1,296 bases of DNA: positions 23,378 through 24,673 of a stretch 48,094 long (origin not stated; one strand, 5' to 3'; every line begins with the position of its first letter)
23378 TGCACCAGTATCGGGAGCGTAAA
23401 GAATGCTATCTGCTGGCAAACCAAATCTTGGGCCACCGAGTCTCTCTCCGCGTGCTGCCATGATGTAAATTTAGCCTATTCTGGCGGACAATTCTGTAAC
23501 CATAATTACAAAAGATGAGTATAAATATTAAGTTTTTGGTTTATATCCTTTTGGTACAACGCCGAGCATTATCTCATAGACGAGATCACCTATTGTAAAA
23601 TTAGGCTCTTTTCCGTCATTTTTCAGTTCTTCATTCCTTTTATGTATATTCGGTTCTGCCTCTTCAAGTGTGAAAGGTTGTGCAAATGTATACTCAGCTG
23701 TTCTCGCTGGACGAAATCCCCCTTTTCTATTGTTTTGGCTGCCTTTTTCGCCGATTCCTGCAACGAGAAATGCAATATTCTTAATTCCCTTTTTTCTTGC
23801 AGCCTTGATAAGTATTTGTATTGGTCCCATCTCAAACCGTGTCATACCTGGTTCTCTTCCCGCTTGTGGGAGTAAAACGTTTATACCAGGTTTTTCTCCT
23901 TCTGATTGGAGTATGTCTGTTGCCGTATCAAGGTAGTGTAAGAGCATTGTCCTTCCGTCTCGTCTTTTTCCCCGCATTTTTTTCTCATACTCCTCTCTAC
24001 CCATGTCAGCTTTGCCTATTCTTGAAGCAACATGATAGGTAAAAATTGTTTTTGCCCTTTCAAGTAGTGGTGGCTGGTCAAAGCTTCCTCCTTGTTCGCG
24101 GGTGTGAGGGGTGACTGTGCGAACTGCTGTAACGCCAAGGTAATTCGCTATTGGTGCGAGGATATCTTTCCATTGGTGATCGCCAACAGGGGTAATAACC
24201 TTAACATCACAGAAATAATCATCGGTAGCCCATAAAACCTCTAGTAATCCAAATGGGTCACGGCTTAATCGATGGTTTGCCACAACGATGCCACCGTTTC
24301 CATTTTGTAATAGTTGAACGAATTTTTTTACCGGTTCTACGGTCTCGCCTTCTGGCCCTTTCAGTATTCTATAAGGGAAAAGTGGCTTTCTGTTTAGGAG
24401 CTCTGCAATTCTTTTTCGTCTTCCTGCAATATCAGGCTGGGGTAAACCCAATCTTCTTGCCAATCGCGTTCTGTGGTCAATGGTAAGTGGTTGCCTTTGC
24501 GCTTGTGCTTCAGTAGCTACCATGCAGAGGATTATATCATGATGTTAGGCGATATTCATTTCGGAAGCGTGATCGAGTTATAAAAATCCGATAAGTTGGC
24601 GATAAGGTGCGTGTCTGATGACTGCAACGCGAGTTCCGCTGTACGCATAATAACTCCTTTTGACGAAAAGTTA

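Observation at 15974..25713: FAS/PKS-like condensation-reduction-dehydration gene set with no visible acyl carrier protein, joined to an acyltransferase and a PLD-family enzyme and sitting next to a Crp/Fnr regulator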

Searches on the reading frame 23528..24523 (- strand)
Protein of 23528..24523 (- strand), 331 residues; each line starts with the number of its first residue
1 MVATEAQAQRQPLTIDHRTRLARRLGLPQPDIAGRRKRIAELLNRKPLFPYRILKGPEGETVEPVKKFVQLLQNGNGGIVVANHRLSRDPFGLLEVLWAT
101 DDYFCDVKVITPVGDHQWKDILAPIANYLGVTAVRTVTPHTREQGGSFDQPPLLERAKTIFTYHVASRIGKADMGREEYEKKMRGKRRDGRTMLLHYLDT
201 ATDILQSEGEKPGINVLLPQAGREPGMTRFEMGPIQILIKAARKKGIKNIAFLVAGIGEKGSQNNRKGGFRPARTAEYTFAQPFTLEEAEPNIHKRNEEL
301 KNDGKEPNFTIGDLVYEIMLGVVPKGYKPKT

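Call 3: search_protein_families(library=pfam, proteins=[window:23528-24523:-], max_evalue=0.01)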
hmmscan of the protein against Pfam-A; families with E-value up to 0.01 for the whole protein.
window:23528-24523:- (331 aa): 0 families

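Call 5: search_protein_families(library=ncbifam, proteins=[window:23528-24523:-], max_evalue=0.01)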
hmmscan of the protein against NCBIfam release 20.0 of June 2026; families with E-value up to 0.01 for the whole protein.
window:23528-24523:- (331 aa): 0 families

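Call 15: search_solved_structures(query=window:23528-24523:-, max_evalue=10, show_alignments=2)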
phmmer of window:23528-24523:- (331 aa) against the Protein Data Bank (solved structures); distinct sequences matched with E-value up to 10: 0.

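Call 33: find_homologous_proteins(query=window:23528-24523:-, max_evalue=0.001)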
Query window:23528-24523:- (331 aa): 4 proteins with E <= 0.001 among 4218 candidates.
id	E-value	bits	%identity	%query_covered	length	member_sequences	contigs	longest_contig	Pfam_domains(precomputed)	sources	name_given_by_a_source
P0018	3.4e-221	751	100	100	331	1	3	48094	-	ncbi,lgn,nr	ncbi:MAG: hypothetical protein HY431_02565 [Candidatus Levybacteria bacterium]|nr:hypothetical prote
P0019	7.7e-121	421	59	95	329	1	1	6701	-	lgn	-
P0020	1.1e-117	411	57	100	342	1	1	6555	-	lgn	-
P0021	8.0e-50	188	36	98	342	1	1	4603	-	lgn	-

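Call 36: find_encoding_contigs(protein=P0020, flank=10000, max_places=2)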
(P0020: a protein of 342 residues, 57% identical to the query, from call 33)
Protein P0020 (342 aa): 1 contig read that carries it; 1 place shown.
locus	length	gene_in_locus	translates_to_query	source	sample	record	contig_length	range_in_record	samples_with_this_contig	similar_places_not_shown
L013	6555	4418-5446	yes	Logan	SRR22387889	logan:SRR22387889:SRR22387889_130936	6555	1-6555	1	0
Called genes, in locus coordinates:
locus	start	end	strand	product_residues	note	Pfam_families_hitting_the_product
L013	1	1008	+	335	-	?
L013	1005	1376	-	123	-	-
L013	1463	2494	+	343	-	PF13091:PLDc_2 (weak), PF00614:PLDc (faint), PF13091:PLDc_2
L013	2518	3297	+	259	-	PF13175:AAA_15 (faint), PF02463:SMC_N (faint), PF00005:ABC_tran, PF13304:AAA_21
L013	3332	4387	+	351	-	PF12698:ABC2_membrane_3, PF01061:ABC2_membrane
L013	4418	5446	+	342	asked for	-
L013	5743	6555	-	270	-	?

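Call 37: find_encoding_contigs(protein=P0021, flank=10000, max_places=2)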
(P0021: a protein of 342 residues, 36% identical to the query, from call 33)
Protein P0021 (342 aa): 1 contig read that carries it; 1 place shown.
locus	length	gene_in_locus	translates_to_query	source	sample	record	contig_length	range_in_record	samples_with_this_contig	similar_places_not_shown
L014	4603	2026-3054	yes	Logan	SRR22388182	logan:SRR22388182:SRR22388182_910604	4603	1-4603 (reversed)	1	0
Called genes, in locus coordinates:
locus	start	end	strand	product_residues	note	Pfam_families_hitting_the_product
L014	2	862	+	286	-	?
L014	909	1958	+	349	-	PF13091:PLDc_2 (weak), PF00614:PLDc (faint), PF13091:PLDc_2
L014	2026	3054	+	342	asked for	-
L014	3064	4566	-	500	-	PF00109:ketoacyl-synt, PF02801:Ketoacyl-synt_C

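Call 38: find_encoding_contigs(protein=P0019, flank=10000, max_places=2)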
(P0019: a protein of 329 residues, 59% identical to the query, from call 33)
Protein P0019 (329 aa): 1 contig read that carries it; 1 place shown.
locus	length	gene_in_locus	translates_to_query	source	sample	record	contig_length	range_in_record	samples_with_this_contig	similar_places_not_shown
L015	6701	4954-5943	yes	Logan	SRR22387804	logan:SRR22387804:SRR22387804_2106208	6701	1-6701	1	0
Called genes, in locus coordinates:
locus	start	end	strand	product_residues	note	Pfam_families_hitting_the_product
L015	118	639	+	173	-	-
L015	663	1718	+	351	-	PF01979:Amidohydro_1, PF12890:DHOase (weak)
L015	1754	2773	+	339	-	PF13091:PLDc_2, PF09565:RE_NgoFVII (faint), PF00614:PLDc (weak), PF13091:PLDc_2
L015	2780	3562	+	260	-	PF02463:SMC_N (faint), PF00005:ABC_tran, PF13304:AAA_21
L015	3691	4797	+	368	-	PF12698:ABC2_membrane_3, PF01061:ABC2_membrane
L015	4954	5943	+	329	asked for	-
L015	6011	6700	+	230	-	?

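Call 43: search_protein_families(library=ncbifam, proteins=[L014:3064-4566:-], max_evalue=0.001)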
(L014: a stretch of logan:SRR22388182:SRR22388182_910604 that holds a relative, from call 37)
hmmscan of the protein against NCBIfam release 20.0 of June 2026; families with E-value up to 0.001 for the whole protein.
L014:3064-4566:- (500 aa): 17 families
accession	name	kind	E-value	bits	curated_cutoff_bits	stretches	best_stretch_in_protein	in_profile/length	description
TIGR03150.1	fabF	equivalog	7.1e-68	229.2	493.75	1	44-488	3-406/407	beta-ketoacyl-ACP synthase II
NF005589.0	PRK07314.1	subfamily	1.8e-62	211.4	387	1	44-488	6-409/413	beta-ketoacyl-ACP synthase II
NF004970.0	PRK06333.1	subfamily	1.3e-56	192.2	525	1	155-488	103-419/424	beta-ketoacyl-ACP synthase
NF006274.0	PRK08439.1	equivalog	1.7e-45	155.6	621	1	44-487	4-402/406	beta-ketoacyl-ACP synthase II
NF005076.0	PRK06501.1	equivalog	2.5e-44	151.8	629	1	206-488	149-420/425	beta-ketoacyl-ACP synthase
NF006434.0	PRK08722.1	equivalog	5.7e-41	140.7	759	1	151-487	92-410/414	beta-ketoacyl-ACP synthase II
NF005916.1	PRK07910.1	equivalog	1e-40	140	560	1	159-487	105-414/418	KasA/KasB family beta-ketoacyl-ACP synthase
NF005490.0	PRK07103.1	equivalog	3.3e-39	135.1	445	1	215-488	152-410/414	polyketide beta-ketoacyl:acyl carrier protein synthase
NF006618.0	PRK09185.1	subfamily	1.7e-37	129.4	407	1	159-488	95-390/394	beta-ketoacyl-ACP synthase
NF006587.0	PRK09116.1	equivalog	7.2e-34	117.2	470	1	215-488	147-404/408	beta-ketoacyl-ACP synthase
NF058662.1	cispenta_AmcF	equivalog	1.5e-32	113.1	325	1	226-488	123-367/369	cispentacin biosynthesis acyltransferase subunit AmcF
NF005935.0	PRK07967.1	equivalog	2.2e-32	112.4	630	1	155-488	91-401/406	beta-ketoacyl-ACP synthase I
NF004618.0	PRK05952.1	equivalog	4.5e-32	111.4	455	1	203-488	118-380/384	beta-ketoacyl-ACP synthase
NF040607.1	mycolic_Pks13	equivalog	4e-16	57.7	2100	1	215-490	254-525/1680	polyketide synthase Pks13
NF045894.1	PKS_plus_SDR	equivalog_domain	9.1e-10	36.8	1740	1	215-452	156-382/1515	type I polyketide synthase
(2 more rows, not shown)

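Call 48: search_solved_structures(query=A4, max_evalue=10, show_alignments=3)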
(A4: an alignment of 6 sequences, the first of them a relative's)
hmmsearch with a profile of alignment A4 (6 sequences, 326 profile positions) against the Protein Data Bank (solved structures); distinct sequences matched with E-value up to 10: 1.
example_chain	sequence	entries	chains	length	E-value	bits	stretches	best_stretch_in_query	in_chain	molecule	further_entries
9jer_A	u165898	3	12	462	0.16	14.2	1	26-72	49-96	L-tryptophan decarboxylase PsiD-like domain-containing protein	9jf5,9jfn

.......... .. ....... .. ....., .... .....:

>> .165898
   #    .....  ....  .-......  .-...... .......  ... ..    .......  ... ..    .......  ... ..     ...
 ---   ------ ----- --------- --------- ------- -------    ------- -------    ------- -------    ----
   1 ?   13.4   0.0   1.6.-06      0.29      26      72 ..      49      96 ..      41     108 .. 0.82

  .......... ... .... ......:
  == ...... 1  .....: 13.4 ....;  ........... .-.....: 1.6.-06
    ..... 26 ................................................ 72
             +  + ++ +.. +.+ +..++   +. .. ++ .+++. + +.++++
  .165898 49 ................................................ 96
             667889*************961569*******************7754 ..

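Call 51: search_protein_families(library=pfam, alignment_id=A4, max_evalue=10)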
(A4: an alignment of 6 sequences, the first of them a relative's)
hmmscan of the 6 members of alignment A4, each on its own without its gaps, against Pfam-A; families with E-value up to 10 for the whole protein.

A. member 1, P0018 (331 aa): 1 family
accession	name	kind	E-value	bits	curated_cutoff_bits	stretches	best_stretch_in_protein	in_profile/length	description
PF01553.26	Acyltransferase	-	0.098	12.9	23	1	72-111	10-45/132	Acyltransferase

B. families by the number of members that match (of 6 scanned): 2 families
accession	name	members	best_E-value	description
PF01553.26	Acyltransferase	1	0.098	Acyltransferase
PF08673.15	RsbU_N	1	0.24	Phosphoserine phosphatase RsbU, N-terminal domain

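Call 53: find_related_loci(query=A4, collection=metagenome_contigs, flank=10000)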
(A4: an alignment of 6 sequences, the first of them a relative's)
Query A4 (331 aa) in metagenome_contigs; peptide patterns used: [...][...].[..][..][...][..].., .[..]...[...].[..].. (x = any residue, [..] = any of these).
226 stretches matched a pattern; 1 encode a relative of the query (tblastn E <= 1e-3); 1 distinct loci.
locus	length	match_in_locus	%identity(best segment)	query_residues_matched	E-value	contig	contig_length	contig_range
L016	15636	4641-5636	35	6-331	8e-58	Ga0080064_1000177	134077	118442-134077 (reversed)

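Call 55: search_protein_families(library=pfam, proteins=[L016:180-1205:+, L016:1291-2403:+, L016:2439-3491:+, L016:3537-4601:+, L016:5672-7168:-, L016:7221-8111:-, L016:8115-9182:-, L016:9193-10224:-, L016:10289-10882:-, L016:10895-12457:-], max_evalue=0.01)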
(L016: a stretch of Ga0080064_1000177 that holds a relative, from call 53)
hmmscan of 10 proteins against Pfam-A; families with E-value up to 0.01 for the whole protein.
L016:180-1205:+ (341 aa): 0 families

L016:1291-2403:+ (370 aa): 1 family
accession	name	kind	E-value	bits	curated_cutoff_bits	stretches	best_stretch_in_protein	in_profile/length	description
PF00480.26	ROK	-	9.7e-15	55.3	22.9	1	108-365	46-290/294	ROK family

L016:2439-3491:+ (350 aa): 1 family
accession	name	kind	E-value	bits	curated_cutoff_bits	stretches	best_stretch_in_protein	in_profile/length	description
PF01979.26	Amidohydro_1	-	8.9e-13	48.6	25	1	6-79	3-84/345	Amidohydrolase family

L016:3537-4601:+ (354 aa): 3 families
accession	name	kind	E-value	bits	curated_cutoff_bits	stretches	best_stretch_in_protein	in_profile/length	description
PF13091.12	PLDc_2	-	7e-22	78.1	27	2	215-340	2-128/132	PLD-like domain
PF00614.28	PLDc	-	5.3e-05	23.5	21.9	1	130-149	4-24/28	Phospholipase D Active site motif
PF09565.16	RE_NgoFVII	-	5.7e-05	22.9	23.8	1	278-345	77-150/162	NgoFVII restriction endonuclease N-terminal PLD domain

L016:5672-7168:- (498 aa): 2 families
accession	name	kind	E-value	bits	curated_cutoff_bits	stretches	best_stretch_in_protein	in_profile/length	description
PF00109.32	ketoacyl-synt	-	2e-25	90.3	20.8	1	44-314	3-252/252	Beta-ketoacyl synthase, N-terminal domain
PF02801.28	Ketoacyl-synt_C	-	1.3e-15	57.9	20.8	1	323-448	2-118/119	Beta-ketoacyl synthase, C-terminal domain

L016:7221-8111:- (296 aa): 0 families

L016:8115-9182:- (355 aa): 2 families
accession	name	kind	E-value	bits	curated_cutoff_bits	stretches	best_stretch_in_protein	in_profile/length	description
PF00106.31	adh_short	-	1.7e-05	24.9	26.6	1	34-111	2-74/195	short chain dehydrogenase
PF08659.16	KR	-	6e-05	23.5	22.6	1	34-115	2-81/180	KR domain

L016:9193-10224:- (343 aa): 4 families
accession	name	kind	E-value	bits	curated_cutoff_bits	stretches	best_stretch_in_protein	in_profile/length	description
PF13561.12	adh_short_C2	-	7.5e-36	124.3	27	1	135-300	72-235/236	Enoyl-(Acyl carrier protein) reductase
PF00106.31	adh_short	-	1.6e-27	96.7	26.6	2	134-248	77-190/195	short chain dehydrogenase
PF08659.16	KR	-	9.7e-12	45.6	22.6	1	34-109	2-76/180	KR domain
PF23441.1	SDR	-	0.0027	17.6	27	0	184-258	141-212/258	SDR-like rossmann domain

L016:10289-10882:- (197 aa): 1 family
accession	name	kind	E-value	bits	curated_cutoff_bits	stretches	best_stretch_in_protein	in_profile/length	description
PF01648.25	ACPS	-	8.1e-16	58.5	25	1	56-161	1-102/111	4'-phosphopantetheinyl transferase superfamily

L016:10895-12457:- (520 aa): 0 families

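Call 59: search_protein_families(library=pfam, proteins=[L016:13872-14357:-, L016:12538-13620:+, L016:10895-12457:-, L016:7221-8111:-], max_evalue=0.1)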
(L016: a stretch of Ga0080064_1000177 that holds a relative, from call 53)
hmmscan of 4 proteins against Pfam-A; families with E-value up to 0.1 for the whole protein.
L016:13872-14357:- (161 aa): 0 families

L016:12538-13620:+ (360 aa): 1 family
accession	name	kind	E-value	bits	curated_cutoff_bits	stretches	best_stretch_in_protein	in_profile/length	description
PF00698.26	Acyl_transf_1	-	4e-14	53.2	32.7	1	50-307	6-255/319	Acyl transferase domain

L016:10895-12457:- (520 aa): 0 families

L016:7221-8111:- (296 aa): 0 families

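Call 60: predict_structure(alignment_id=A5)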
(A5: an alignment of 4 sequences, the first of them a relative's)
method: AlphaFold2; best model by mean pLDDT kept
length: 331 residues; sequences in the alignment: 4
mean_pLDDT: 49.3   pTM: 0.45
mean pLDDT of the five models: 49.3, 46.8, 37.1, 36.4, 36.0
residues with pLDDT >= 90: 0; 70-90: 39; 50-70: 93; < 50: 199
segments of 3 or more residues with pLDDT < 50: 1-24, 26-60, 83-92, 95-151, 187-233, 258-275, 324-331
pLDDT, mean of each block of 10 residues (from residue 1): 33 37 42 42 34 38 63 62 45 46 33 38 43 37 38 61 69 71 55 39 41 35 28 53 62 56 31 47 77 86 80 66 41 29
secondary structure, 60 per line:
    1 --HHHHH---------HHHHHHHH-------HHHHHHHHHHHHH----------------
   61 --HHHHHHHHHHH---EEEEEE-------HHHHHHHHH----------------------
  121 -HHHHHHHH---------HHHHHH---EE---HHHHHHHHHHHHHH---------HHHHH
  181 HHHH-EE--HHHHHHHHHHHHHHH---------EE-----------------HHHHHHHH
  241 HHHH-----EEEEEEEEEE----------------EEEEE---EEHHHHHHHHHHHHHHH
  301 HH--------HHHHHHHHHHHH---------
elements in order: H3-7 H17-24 H32-44 H63-73 E77-82 H90-98 H122-129 H139-144 H153-166 H176-184 H190-204 H233-244 E250-259 E276-280 H286-302 H311-322

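Call 65: fold_search(model_id=the predicted structure, library=pdb)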
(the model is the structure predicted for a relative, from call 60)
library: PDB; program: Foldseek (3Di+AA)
matches with E <= 10: 504; with E <= 0.001: 0
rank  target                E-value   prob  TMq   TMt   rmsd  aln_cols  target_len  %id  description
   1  8e4y                  1.2e-02  0.94  0.33  0.18   9.9       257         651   12  Cryo-EM structure of human glycerol-3-phosphate acyltransferase 1 (GPAT1) in complex with 2-oxohexadecyl-CoA (released 2022-12-21)
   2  8ia1_A                3.9e-02  0.93  0.39  0.36   9.7       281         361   11  plastidial glycerol-3-phosphate acyltransferases (GPAT) from the green alga Myrmecia incisa (released 2024-02-07)
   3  8yk8                  8.1e-02  0.16  0.17  0.27  14.9       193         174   10  adenosylcobinamide kinase/adenosylcobinamide phosphate guanylyltransferase -C91S (released 2025-01-01)
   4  2g37_B                1.9e-01  0.23  0.24  0.26  17.1       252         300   19  Structure of Thermus thermophilus L-proline dehydrogenase (released 2007-02-27)
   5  8ykc_A                2.1e-01  0.13  0.18  0.27  14.7       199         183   10  Crystal structure of adenosylcobinamide kinase / adenosylcobinamide phosphate guanylyltransferase complexed with GDP (released 2025-01-01)
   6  5zfr_C                2.3e-01  0.15  0.20  0.18  14.0       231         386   12  Crystal structure of PilB, an extension ATPase motor of Type IV pilus, from Geobacter sulfurreducens (released 2018-09-19)
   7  2vgi_D                2.6e-01  0.04  0.12  0.09  20.4       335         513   10  HUMAN ERYTHROCYTE PYRUVATE KINASE: R486W MUTANT (released 2007-11-20)
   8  8tbs_D                3.1e-01  0.08  0.17  0.13  21.2       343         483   11  Structure of human erythrocyte pyruvate kinase in complex with an allosteric activator AG-946 (released 2023-12-27)
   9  2vgi_C                3.1e-01  0.05  0.14  0.10  20.4       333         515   11  HUMAN ERYTHROCYTE PYRUVATE KINASE: R486W MUTANT (released 2007-11-20)
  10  5m42                  3.3e-01  0.18  0.25  0.31  14.5       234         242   18  Structure of Thermus thermophilus L-proline dehydrogenase lacking alpha helices A, B and C (released 2017-03-15)
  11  8yep_A                3.3e-01  0.08  0.14  0.24  15.5       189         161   12  Crystal structure of adenosylcobinamide kinase / adenosylcobinamide phosphate guanylyltransferase from Methylocapsa pa (released 2025-01-01)
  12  2ekg_B                3.5e-01  0.14  0.24  0.25  17.4       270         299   17  Structure of Thermus thermophilus Proline Dehydrogenase inactivated by N-propargylglycine (released 2008-04-01)
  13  8hra_C                3.5e-01  0.08  0.13  0.07  17.3       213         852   12  Structure of heptameric RdrA ring in RNA-loading state (released 2023-02-01)
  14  5tsh_D                3.7e-01  0.12  0.24  0.22  15.2       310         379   11  PilB from Geobacter metallireducens bound to AMP-PNP (released 2017-05-17)
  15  5kym_B                3.9e-01  0.12  0.20  0.27  14.7       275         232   13  Crystal Structure of the 1-acyl-sn-glycerophosphate (LPA) acyltransferase, PlsC, from Thermotoga maritima (released 2017-07-26)
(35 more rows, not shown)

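Call 79: search_protein_families(library=pfam, alignment_id=A6, max_evalue=5)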
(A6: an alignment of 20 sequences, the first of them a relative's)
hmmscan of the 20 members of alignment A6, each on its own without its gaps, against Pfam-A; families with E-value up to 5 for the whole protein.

A. member 1, L016:13872-14174:- (100 aa): 0 families

B. families by the number of members that match (of 20 scanned): 10 families
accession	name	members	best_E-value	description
PF10841.13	DUF2644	1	0.019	Protein of unknown function (DUF2644)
PF11190.13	DUF2976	1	0.022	Protein of unknown function (DUF2976)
PF19744.4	DUF6232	1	0.026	Family of unknown function (DUF6232)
PF07666.16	MpPF26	1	0.039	M penetrans paralogue family 26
PF02096.25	60KD_IMP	1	0.062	60Kd inner membrane protein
PF19579.4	FtsL_2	1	0.076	Bacteriodetes cell division protein (FtsL-like)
PF10808.13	DUF2542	1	0.11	Protein of unknown function (DUF2542)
PF23973.1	DUF7299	1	0.13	Family of unknown function (DUF7299)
PF23922.1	DUF7261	1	0.15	Family of unknown function (DUF7261)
PF13567.11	DUF4131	1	0.29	Domain of unknown function (DUF4131)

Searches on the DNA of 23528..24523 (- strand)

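Call 90: search_rna_families(source=L016, start=13500, end=14700, threshold=evalue, max_evalue=0.1)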
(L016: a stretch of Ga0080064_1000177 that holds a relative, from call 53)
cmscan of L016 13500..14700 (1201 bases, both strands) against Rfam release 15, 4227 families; matches with E-value up to 0.1: 0.
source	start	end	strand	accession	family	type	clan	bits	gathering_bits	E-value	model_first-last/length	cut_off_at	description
